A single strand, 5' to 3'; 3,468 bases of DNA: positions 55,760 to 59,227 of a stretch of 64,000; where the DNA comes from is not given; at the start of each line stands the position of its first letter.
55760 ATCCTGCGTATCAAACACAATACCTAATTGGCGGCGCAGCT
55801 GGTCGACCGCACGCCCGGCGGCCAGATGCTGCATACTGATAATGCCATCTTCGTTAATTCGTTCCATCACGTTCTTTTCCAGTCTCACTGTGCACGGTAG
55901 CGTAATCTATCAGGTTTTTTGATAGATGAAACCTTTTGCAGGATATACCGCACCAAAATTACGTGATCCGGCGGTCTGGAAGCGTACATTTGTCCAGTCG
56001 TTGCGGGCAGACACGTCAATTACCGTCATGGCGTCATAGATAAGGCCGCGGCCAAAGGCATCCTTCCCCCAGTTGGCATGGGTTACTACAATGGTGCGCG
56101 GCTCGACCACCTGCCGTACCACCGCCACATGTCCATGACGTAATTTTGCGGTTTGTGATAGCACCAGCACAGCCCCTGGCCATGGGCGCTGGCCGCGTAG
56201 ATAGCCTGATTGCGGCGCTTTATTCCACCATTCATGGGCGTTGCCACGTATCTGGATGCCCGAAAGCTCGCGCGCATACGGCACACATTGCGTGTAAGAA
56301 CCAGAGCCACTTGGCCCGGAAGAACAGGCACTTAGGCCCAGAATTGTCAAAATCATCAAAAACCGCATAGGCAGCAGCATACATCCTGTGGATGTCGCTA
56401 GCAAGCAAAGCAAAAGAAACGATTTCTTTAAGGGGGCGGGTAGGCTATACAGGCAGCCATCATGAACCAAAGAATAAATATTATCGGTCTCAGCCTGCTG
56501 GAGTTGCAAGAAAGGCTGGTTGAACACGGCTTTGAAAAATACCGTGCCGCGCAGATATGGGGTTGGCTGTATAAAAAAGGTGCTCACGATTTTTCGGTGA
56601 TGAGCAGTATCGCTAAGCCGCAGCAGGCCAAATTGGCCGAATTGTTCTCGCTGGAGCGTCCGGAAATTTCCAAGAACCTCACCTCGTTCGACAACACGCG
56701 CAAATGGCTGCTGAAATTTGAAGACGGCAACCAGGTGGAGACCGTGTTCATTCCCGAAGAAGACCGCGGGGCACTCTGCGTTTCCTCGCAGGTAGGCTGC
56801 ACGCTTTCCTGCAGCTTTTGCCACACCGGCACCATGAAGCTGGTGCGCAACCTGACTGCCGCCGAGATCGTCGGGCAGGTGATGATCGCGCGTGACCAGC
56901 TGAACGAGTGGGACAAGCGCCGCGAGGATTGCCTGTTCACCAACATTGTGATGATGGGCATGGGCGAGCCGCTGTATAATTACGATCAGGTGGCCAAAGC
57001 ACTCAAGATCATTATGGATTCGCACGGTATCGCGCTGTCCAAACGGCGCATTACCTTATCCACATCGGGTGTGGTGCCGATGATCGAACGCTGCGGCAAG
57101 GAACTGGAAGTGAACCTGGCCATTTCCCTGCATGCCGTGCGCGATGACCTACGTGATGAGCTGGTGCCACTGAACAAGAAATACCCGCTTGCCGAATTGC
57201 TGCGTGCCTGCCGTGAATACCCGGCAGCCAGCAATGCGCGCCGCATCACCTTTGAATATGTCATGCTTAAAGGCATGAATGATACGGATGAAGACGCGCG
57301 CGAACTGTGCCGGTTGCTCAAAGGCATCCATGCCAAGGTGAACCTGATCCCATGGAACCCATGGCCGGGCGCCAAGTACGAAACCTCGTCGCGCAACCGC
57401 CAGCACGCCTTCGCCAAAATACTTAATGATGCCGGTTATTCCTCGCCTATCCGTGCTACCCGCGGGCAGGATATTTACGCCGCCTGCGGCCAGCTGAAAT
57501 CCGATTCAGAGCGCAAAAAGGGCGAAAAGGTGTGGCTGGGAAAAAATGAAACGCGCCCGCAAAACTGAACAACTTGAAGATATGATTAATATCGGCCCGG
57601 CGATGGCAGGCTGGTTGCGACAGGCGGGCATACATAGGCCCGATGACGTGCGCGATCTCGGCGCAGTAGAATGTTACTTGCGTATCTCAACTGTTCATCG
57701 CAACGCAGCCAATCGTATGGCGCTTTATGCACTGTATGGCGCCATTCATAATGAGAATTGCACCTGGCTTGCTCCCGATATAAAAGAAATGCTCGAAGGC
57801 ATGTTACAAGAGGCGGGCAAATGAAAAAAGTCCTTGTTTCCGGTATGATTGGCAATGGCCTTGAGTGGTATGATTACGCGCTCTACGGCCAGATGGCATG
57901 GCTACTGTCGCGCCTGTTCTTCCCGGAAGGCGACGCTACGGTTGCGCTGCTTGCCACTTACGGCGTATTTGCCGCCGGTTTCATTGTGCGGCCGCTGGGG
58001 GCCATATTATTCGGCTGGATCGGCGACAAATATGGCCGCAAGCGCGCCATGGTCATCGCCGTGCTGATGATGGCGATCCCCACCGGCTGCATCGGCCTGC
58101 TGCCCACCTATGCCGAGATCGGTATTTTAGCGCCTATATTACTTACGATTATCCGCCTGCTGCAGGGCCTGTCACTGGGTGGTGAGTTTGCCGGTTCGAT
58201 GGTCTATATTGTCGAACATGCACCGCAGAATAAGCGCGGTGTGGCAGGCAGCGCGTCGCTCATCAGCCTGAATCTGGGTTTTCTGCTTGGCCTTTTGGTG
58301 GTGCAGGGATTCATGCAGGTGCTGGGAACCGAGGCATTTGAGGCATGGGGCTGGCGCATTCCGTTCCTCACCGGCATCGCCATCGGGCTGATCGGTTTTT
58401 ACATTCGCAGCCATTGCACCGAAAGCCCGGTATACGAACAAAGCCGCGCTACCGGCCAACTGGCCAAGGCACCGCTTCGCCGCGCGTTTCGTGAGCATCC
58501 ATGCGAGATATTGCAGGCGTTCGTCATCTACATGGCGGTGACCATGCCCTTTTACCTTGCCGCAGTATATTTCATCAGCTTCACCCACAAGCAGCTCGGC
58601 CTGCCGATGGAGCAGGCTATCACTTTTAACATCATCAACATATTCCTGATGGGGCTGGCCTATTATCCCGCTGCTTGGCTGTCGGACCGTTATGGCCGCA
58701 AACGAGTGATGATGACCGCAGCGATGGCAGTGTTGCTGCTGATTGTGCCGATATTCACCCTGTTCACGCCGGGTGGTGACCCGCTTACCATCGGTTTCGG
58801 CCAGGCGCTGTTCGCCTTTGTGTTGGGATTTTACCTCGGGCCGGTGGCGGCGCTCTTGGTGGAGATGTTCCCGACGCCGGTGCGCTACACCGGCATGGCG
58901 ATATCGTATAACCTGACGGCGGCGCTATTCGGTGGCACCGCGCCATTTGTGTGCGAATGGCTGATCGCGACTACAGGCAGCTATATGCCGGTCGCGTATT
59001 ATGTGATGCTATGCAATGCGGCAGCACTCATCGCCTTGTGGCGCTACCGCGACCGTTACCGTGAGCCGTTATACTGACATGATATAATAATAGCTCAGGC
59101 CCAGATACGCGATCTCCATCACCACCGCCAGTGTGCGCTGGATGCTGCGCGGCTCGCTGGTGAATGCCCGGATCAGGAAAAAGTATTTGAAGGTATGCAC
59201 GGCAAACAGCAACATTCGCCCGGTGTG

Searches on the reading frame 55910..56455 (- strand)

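Call 79: search_protein_families(library=pfam, proteins=[window:55910-56455:-], max_evalue=0.001)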
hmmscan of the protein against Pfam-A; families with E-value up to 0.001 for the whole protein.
window:55910-56455:- (181 aa): 1 family
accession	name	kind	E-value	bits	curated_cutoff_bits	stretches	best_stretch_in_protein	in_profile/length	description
PF05257.22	CHAP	-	8.6e-15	55.4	26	1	51-128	5-81/81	CHAP domain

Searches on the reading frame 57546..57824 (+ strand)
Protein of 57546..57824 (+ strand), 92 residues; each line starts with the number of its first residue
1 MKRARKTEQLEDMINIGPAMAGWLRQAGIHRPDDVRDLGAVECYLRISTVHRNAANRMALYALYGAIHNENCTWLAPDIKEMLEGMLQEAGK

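Call 79: search_protein_families(library=pfam, proteins=[window:57546-57824:+], max_evalue=0.001)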
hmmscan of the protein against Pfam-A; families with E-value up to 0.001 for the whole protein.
window:57546-57824:+ (92 aa): 2 families
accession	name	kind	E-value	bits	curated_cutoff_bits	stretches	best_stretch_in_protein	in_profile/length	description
PF04994.19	TfoX_C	-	1.2e-16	61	23.1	1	7-84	2-78/81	TfoX C-terminal domain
PF11731.14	Cdd1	-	2.2e-07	31.4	25.5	1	5-69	3-67/86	Pathogenicity locus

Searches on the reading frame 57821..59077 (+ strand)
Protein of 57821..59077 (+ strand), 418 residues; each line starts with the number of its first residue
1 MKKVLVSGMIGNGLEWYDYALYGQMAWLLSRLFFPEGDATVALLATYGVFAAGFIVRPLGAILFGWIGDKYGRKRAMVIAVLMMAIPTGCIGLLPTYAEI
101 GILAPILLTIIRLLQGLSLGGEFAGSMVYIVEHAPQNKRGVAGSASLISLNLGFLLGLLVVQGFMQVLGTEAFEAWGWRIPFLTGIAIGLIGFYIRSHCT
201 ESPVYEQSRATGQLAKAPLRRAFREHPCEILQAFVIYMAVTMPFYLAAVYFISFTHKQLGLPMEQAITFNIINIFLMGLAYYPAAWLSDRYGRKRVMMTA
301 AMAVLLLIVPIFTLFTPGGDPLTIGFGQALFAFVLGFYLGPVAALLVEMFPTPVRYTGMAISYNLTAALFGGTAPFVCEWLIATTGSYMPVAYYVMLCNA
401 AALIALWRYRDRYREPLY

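Call 52: find_related_loci(query=window:57821-59077:+, collection=metagenome_contigs, flank=10000)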
Query window:57821-59077:+ (418 aa) in metagenome_contigs; peptide patterns used: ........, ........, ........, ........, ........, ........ (x = any residue, [..] = any of these).
600 stretches matched a pattern (row limit reached: there are more); 380 encode a relative of the query (tblastn E <= 1e-3); the best 80 are kept; 80 distinct loci.
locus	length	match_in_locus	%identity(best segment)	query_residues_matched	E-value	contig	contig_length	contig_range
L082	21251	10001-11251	67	1-417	0e+0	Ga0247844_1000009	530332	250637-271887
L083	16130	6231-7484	68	1-418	0e+0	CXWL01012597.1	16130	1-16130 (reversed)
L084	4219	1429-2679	65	1-417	0e+0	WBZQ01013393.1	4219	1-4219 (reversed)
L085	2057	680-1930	67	1-417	0e+0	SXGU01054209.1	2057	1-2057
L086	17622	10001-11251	63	1-417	0e+0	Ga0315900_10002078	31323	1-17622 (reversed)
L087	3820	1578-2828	64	1-417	0e+0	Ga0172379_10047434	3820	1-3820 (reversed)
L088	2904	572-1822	60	1-417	0e+0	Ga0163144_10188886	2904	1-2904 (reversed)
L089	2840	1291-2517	60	1-410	1e-177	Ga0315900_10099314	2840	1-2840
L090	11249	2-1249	54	1-417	1e-148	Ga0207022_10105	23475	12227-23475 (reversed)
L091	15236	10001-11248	52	1-417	4e-146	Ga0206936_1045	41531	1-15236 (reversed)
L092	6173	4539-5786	56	1-417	3e-145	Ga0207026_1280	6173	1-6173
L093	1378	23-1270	53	1-417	3e-157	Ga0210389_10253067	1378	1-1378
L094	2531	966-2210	53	1-417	1e-147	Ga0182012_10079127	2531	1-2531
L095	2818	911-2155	51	2-417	5e-146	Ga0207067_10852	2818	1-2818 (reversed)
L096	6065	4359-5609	52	1-418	6e-139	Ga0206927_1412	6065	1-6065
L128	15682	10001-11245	55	2-417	3e-155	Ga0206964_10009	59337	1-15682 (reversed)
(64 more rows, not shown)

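Call 56: search_protein_families(library=pfam, proteins=[L083:7579-9177:-, L128:11324-12916:-, L084:3011-4138:-, L082:12033-12440:-, L082:12566-13027:+, L082:13086-13934:+, L086:12094-13404:+, L087:3377-3799:-, L083:9393-10187:-, L128:13147-14016:-], max_evalue=0.001)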
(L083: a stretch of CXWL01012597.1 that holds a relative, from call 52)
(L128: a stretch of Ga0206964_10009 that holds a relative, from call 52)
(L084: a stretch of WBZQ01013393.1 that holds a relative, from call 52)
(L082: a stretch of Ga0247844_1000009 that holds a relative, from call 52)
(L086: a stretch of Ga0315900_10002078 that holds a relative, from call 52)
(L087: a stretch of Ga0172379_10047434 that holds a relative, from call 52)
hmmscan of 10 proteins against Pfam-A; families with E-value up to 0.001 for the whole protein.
L083:7579-9177:- (532 aa): 3 families
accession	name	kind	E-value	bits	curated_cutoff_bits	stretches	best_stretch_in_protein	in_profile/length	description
PF00239.26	Resolvase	-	1.6e-22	80.6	23.3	1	15-161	1-143/145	Resolvase, N terminal domain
PF07508.19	Recombinase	-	2.8e-07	31.2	21.1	1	189-278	3-100/102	Recombinase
PF13408.12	Zn_ribbon_recom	-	7.8e-06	26.6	25.3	1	294-348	1-55/58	Recombinase zinc beta ribbon domain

L128:11324-12916:- (530 aa): 3 families
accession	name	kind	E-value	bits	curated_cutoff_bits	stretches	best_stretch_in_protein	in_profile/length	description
PF00239.26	Resolvase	-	2.3e-23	83.3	23.3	1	11-159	1-143/145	Resolvase, N terminal domain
PF07508.19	Recombinase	-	4.8e-07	30.4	21.1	1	187-275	3-99/102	Recombinase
PF13408.12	Zn_ribbon_recom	-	5.6e-06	27.1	25.3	1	292-342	1-51/58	Recombinase zinc beta ribbon domain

L084:3011-4138:- (375 aa): 0 families

L082:12033-12440:- (135 aa): 1 family
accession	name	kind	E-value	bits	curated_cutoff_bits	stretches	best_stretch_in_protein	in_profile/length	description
PF03692.20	CxxCxxCC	-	5.3e-10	40.3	23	1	23-91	2-85/85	Putative zinc- or iron-chelating domain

L082:12566-13027:+ (153 aa): 0 families

L082:13086-13934:+ (282 aa): 1 family
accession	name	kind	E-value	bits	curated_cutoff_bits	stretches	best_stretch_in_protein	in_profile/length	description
PF00497.25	SBP_bac_3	-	1.5e-11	44.6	26.4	1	30-258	5-129/132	Bacterial extracellular solute-binding proteins, family 3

L086:12094-13404:+ (436 aa): 2 families
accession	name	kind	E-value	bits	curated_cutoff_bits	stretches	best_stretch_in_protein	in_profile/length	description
PF01571.26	GCV_T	-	1.9e-89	299.7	25.6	1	65-313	1-255/255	Aminomethyltransferase folate-binding domain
PF08669.17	GCV_T_C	-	1.5e-19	70.1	25.9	1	333-409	1-78/80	Glycine cleavage T-protein C-terminal barrel domain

L087:3377-3799:- (140 aa): 1 family
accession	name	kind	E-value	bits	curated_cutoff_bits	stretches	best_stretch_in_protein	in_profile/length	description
PF07885.22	Ion_trans_2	-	3.8e-09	36.7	22.5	1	45-129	3-74/79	Ion channel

L083:9393-10187:- (264 aa): 1 family
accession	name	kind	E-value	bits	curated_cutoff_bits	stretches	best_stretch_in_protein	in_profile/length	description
PF13411.12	MerR_1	-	2.5e-08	34.4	21.6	1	36-93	8-64/69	MerR HTH family regulatory protein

L128:13147-14016:- (289 aa): 3 families
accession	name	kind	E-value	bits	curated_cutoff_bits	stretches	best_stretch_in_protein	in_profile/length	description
PF13411.12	MerR_1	-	8.1e-06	26.3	21.6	1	61-118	8-63/69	MerR HTH family regulatory protein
PF10055.14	DUF2292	-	8.4e-06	25.7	22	0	253-289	3-37/37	Uncharacterized small protein (DUF2292)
PF18364.6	Molybdopterin_N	-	0.00088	19.6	26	0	262-278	3-19/41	Molybdopterin oxidoreductase N-terminal domain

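Call 79: search_protein_families(library=pfam, proteins=[window:57821-59077:+], max_evalue=0.001)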
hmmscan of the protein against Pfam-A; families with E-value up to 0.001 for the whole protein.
window:57821-59077:+ (418 aa): 2 families
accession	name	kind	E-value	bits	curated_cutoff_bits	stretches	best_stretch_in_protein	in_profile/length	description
PF00083.30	Sugar_tr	-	1.5e-37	130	22.3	2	10-221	7-213/452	Sugar (and other) transporter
PF07690.21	MFS_1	-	4.5e-29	101.9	33.4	2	49-278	37-253/347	Major Facilitator Superfamily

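Call 89: search_protein_families(library=pfam, proteins=[L083:10237-10833:-, L083:10849-11199:-, L083:11171-12202:-, L083:12245-12625:-, L083:12707-13213:-, L083:13918-14862:+, L128:14078-14911:-, L128:14938-15588:-, L128:12879-13217:+], max_evalue=0.01)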
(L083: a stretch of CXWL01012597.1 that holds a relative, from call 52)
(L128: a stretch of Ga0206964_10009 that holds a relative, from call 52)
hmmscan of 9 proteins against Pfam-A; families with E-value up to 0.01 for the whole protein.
L083:10237-10833:- (198 aa): 0 families

L083:10849-11199:- (116 aa): 0 families

L083:11171-12202:- (343 aa): 0 families

L083:12245-12625:- (126 aa): 0 families

L083:12707-13213:- (168 aa): 0 families

L083:13918-14862:+ (314 aa): 0 families

L128:14078-14911:- (277 aa): 0 families

L128:14938-15588:- (216 aa): 0 families

L128:12879-13217:+ (112 aa): 0 families
